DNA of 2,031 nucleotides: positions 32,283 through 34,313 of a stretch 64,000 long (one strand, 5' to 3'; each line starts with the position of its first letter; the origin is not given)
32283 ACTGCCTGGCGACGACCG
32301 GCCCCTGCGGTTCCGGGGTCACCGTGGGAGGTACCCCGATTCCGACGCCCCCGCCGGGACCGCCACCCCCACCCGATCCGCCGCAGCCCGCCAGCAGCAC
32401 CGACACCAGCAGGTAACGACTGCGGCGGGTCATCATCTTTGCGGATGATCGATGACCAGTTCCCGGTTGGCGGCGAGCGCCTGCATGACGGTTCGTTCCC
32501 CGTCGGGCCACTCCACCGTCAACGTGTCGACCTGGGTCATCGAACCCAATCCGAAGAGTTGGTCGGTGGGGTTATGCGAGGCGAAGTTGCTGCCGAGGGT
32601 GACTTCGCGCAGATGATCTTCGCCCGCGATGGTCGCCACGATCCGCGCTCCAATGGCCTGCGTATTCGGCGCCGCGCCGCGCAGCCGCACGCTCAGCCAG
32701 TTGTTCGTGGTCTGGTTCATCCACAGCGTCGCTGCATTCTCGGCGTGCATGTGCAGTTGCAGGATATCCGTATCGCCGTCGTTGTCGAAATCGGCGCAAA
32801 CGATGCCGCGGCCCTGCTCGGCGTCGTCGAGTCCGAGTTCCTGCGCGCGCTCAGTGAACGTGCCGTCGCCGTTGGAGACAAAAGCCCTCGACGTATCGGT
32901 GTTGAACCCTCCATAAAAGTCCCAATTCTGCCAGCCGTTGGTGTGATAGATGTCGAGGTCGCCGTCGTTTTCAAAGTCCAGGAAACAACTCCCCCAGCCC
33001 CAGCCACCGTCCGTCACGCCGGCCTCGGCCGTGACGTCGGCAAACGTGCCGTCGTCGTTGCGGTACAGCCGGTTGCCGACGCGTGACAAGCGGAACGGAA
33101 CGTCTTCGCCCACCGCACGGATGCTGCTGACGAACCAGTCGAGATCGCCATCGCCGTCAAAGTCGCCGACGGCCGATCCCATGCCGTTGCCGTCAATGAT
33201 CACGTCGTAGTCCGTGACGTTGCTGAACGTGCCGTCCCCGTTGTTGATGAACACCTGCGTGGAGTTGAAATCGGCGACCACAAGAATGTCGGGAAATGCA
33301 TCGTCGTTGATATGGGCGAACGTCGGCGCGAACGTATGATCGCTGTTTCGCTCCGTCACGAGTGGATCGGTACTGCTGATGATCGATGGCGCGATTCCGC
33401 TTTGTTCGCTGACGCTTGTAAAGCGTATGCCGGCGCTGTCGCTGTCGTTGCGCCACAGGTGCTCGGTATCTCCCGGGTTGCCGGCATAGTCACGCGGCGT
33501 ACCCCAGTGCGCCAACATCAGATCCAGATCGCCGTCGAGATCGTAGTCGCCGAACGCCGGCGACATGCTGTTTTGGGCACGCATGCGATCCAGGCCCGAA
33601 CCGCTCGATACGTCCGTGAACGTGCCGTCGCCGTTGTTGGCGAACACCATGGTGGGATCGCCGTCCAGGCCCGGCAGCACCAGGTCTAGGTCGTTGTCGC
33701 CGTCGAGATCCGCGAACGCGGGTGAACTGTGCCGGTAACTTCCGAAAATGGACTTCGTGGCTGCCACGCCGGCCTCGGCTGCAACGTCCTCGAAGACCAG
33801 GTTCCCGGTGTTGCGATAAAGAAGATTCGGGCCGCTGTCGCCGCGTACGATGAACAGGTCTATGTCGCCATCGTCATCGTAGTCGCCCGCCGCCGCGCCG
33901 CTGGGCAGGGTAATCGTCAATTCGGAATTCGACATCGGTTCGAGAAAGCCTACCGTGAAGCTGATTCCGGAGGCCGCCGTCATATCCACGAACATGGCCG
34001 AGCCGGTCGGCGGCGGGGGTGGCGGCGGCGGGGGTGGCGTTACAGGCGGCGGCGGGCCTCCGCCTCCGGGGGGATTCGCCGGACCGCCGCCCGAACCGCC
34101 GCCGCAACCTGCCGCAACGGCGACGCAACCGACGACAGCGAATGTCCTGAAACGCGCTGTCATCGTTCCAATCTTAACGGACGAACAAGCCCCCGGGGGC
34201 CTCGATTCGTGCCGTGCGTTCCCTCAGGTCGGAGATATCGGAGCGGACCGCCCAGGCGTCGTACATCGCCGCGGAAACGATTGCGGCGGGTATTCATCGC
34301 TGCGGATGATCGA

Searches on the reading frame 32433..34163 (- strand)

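Call 81: search_protein_families(library=pfam, proteins=[window:32433-34163:-], max_evalue=0.001)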
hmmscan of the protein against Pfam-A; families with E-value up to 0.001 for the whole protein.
window:32433-34163:- (576 aa): 2 families
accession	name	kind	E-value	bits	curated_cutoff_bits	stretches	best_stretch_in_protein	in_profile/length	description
PF13517.12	FG-GAP_3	-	8.1e-44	148.5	26.9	5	285-345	2-61/61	FG-GAP-like repeat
PF07593.17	UnbV_ASPIC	-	3.6e-16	59.2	23.4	1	503-569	1-67/68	ASPIC and UnbV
